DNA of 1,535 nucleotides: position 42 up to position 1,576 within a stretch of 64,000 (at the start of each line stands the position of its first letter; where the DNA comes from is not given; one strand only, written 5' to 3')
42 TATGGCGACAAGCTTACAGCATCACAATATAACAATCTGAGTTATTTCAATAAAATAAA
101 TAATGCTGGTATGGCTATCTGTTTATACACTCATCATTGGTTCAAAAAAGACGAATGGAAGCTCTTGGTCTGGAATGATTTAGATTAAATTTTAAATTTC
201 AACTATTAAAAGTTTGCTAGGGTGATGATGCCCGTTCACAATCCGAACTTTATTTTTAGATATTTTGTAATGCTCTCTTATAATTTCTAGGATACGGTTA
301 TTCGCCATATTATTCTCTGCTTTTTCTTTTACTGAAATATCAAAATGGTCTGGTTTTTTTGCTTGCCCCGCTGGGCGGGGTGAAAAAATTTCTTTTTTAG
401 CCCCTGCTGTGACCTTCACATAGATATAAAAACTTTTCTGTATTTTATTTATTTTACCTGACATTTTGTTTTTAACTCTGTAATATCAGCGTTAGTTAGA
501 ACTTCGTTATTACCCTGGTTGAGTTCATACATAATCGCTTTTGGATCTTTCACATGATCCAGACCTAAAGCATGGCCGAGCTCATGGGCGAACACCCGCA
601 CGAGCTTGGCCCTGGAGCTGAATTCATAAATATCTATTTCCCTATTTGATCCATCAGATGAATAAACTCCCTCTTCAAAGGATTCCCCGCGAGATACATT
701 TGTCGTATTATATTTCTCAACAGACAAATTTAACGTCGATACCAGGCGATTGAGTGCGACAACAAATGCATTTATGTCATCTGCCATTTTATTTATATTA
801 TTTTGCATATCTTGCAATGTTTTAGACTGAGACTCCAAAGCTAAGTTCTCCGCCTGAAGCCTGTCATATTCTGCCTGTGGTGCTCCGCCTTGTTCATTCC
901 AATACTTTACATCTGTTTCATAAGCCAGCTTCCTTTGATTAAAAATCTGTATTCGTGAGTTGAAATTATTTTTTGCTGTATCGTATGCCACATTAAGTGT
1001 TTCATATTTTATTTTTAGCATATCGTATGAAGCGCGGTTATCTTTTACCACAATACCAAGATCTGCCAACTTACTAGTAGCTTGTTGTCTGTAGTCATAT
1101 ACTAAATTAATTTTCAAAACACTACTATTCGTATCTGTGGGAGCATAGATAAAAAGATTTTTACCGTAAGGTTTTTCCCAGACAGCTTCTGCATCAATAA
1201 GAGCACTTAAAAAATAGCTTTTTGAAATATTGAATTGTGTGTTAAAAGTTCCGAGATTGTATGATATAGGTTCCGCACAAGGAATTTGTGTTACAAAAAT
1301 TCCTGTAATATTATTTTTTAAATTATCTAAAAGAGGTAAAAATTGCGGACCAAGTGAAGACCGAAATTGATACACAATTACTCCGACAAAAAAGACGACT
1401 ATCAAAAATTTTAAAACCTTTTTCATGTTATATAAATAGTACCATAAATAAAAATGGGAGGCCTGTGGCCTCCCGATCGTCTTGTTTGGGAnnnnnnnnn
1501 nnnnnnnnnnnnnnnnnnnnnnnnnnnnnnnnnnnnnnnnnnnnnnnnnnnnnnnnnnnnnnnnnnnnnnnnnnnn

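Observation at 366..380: Recurrent 10-mer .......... / palindrome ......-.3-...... at four or more dispersed sites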

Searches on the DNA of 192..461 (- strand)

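Call 58: search_rna_families(sources=[L111, L138, L155], threshold=gathering)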
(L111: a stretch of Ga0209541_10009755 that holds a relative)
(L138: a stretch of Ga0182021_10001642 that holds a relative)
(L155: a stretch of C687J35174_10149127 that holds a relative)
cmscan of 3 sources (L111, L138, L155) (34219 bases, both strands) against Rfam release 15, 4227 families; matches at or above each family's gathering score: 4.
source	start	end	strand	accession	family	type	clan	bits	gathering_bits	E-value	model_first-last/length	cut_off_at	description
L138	16299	16730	+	RF00177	SSU_rRNA_bacteria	Gene; rRNA;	CL00111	345.4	50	2e-106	1-422/1533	3'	Bacterial small subunit ribosomal RNA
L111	15098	15483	+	RF00177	SSU_rRNA_bacteria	Gene; rRNA;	CL00111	242.7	50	1.9e-73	1-340/1533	3'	Bacterial small subunit ribosomal RNA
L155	1821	2006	+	RF00177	SSU_rRNA_bacteria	Gene; rRNA;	CL00111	92.3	50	3.7e-25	1-159/1533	3'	Bacterial small subunit ribosomal RNA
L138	187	329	-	RF00174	Cobalamin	Cis-reg; riboswitch;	CL00101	35.3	31.5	1.5e-05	1-189/189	no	Cobalamin riboswitch aptamer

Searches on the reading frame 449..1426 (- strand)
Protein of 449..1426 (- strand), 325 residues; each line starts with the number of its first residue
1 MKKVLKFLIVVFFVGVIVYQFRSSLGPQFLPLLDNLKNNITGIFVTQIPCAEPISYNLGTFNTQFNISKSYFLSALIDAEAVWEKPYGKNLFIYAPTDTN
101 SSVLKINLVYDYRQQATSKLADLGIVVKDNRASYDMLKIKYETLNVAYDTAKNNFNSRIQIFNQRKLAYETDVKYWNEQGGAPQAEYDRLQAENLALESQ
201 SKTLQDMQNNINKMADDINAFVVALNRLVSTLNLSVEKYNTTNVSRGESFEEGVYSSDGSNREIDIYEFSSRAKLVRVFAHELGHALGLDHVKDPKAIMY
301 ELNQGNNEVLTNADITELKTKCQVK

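Call 12: search_protein_families(library=pfam, proteins=[window:449-1426:-])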
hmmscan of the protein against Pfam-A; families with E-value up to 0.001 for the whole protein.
window:449-1426:- (325 aa): 4 families
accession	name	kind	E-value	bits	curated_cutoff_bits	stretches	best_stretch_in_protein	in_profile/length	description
PF00413.30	Peptidase_M10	-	5e-10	39.9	24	1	270-317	103-153/159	Matrixin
PF13688.12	Reprolysin_5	-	1.3e-05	25.9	27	1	186-294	66-158/196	Metallo-peptidase family M12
PF13583.11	Reprolysin_4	-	0.00042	20.5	22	0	246-294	108-154/203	Metallo-peptidase family M12B Reprolysin-like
PF07195.17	FliD_C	-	0.00074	19.5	25.4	0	204-264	42-102/236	Flagellar hook-associated protein 2 C-terminus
